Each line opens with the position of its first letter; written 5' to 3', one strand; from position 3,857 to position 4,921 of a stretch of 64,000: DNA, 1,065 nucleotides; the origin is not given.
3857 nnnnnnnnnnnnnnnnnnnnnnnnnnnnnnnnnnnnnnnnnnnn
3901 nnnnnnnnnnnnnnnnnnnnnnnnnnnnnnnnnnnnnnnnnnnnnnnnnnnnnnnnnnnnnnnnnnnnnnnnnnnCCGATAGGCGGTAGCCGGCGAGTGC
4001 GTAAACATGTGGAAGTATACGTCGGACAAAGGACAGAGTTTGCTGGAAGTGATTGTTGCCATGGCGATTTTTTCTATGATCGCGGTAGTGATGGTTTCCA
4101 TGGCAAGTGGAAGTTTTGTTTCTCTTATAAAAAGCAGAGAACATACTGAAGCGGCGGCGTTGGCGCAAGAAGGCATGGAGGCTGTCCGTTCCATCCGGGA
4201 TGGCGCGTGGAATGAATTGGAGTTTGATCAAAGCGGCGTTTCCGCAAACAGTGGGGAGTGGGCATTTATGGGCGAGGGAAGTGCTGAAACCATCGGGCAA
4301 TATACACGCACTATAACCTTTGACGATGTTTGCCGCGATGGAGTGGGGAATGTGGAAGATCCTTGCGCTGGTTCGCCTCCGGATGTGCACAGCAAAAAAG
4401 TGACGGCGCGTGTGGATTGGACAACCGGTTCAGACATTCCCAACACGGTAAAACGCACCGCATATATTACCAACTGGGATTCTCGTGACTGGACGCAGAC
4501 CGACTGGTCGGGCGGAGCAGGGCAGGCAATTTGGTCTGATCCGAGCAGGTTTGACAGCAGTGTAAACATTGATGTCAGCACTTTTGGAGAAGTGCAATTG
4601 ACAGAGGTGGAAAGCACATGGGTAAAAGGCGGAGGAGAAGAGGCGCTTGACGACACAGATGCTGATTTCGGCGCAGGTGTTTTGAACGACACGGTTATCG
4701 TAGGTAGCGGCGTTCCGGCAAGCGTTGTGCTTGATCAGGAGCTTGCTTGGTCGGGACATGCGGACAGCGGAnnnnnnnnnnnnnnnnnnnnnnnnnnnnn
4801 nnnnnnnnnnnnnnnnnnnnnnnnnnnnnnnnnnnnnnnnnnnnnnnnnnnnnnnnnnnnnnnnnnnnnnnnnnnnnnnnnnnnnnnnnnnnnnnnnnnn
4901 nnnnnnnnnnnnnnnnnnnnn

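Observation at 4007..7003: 998-aa pilin-like protein carrying two seven-bladed beta-propellers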

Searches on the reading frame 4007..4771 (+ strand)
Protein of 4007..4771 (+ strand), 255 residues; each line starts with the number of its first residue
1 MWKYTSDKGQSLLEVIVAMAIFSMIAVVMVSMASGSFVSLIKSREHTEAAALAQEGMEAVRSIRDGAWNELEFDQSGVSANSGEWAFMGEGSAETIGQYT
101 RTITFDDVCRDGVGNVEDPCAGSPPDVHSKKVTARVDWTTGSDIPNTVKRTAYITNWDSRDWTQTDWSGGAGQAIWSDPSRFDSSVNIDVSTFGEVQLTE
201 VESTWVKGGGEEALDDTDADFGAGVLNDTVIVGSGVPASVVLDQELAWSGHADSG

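Call 47: predict_structure(alignment_id=A4)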
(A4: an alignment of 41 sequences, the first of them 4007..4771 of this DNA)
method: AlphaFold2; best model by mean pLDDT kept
length: 255 residues; sequences in the alignment: 41
mean_pLDDT: 73.4   pTM: 0.55
mean pLDDT of the five models: 73.4, 73.5, 73.0, 72.1, 71.6
residues with pLDDT >= 90: 105; 70-90: 42; 50-70: 31; < 50: 77
segments of 3 or more residues with pLDDT < 50: 1-3, 162-170, 182-191, 193-205, 207-211, 220-223, 225-248, 250-255
pLDDT, mean of each block of 10 residues (from residue 1): 57 91 93 81 94 98 87 95 95 98 96 89 89 97 95 79 47 58 44 41 46 51 46 41 44 42
secondary structure, 60 per line:
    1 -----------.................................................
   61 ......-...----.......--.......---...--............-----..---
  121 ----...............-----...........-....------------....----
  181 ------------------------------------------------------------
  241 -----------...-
elements in order: H12-66 E75-81 E84-90 E94-96 E99-110 E125-139 E145-155 H157-160 H173-176

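Call 50: fold_search(model_id=the predicted structure, library=pdb)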
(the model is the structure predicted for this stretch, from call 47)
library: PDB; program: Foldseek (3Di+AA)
matches with E <= 10: 973; with E <= 0.001: 0
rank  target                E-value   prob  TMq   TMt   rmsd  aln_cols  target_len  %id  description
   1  2qux_Q                7.5e-02  0.28  0.15  0.26  16.6       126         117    6  PP7 coat protein dimer in complex with RNA hairpin (released 2007-12-18)
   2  6aem_A                1.4e-01  0.33  0.10  0.27  13.8        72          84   18  Crystal structure of the PKD1 domain of Vibrio anguillarum Epp (released 2018-12-12)
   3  3n8b_B                1.4e-01  0.30  0.14  0.34   5.9        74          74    9  Crystal Structure of Borrelia burgdorferi Pur-alpha (released 2010-10-06)
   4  8f8q_G                1.5e-01  0.11  0.12  0.12  13.1       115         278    6  Cryo-EM structure of the CapZ-capped barbed end of F-actin (released 2023-06-07)
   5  9p8l_A                1.8e-01  0.72  0.16  0.38   5.3        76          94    9  Structure of Lockin in complex with 3'cADPR (released 2025-07-30)
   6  6yfo_AA               1.9e-01  0.21  0.16  0.26  15.5       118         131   13  Virus-like particle of bacteriophage GQ-907 (released 2020-09-02)
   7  9har_AA               1.9e-01  0.09  0.12  0.20  16.7       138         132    6  pT=3 virus-like particle of ssRNA phage ESE017 coat protein (released 2024-11-13)
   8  3d2l_A                2.0e-01  0.89  0.16  0.17   3.5        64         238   12  Crystal structure of SAM-dependent methyltransferase (ZP_00538691.1) from EXIGUOBACTERIUM SP. 255-15 at 1.90 A resolut (released 2008-05-20)
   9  7zgt_B                2.2e-01  0.84  0.16  0.16   3.4        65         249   14  C-Methyltransferase PsmD from Streptomyces griseofuscus (apo form) (released 2022-12-28)
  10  5w8m_A                2.2e-01  0.18  0.14  0.18   9.1       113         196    6  Crystal structure of Chaetomium thermophilum Vps29 (released 2018-06-13)
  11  9p8l_C                2.3e-01  0.85  0.15  0.44   3.8        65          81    9  Structure of Lockin in complex with 3'cADPR (released 2025-07-30)
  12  7zgt_A                2.3e-01  0.85  0.16  0.16   3.0        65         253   15  C-Methyltransferase PsmD from Streptomyces griseofuscus (apo form) (released 2022-12-28)
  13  9p8l_B                2.3e-01  0.66  0.16  0.38   5.3        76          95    9  Structure of Lockin in complex with 3'cADPR (released 2025-07-30)
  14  3aaa_B                2.3e-01  0.08  0.12  0.12  19.6       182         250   12  Crystal Structure of Actin capping protein in complex with V-1 (released 2010-08-04)
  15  5w8m_B                2.4e-01  0.20  0.15  0.19   7.7       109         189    6  Crystal structure of Chaetomium thermophilum Vps29 (released 2018-06-13)
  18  6qvf_D                2.9e-01  0.25  0.14  0.19   4.9        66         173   20  TT_C0855 competence pilin from Thermus thermophilus HB27 (released 2019-05-29)
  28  6qvf_B                3.5e-01  0.23  0.14  0.19   4.9        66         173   20  TT_C0855 competence pilin from Thermus thermophilus HB27 (released 2019-05-29)
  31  6qvf_C                3.7e-01  0.23  0.14  0.19   4.9        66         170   20  TT_C0855 competence pilin from Thermus thermophilus HB27 (released 2019-05-29)
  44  6qvf_A                4.7e-01  0.21  0.14  0.19   4.9        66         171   20  TT_C0855 competence pilin from Thermus thermophilus HB27 (released 2019-05-29)
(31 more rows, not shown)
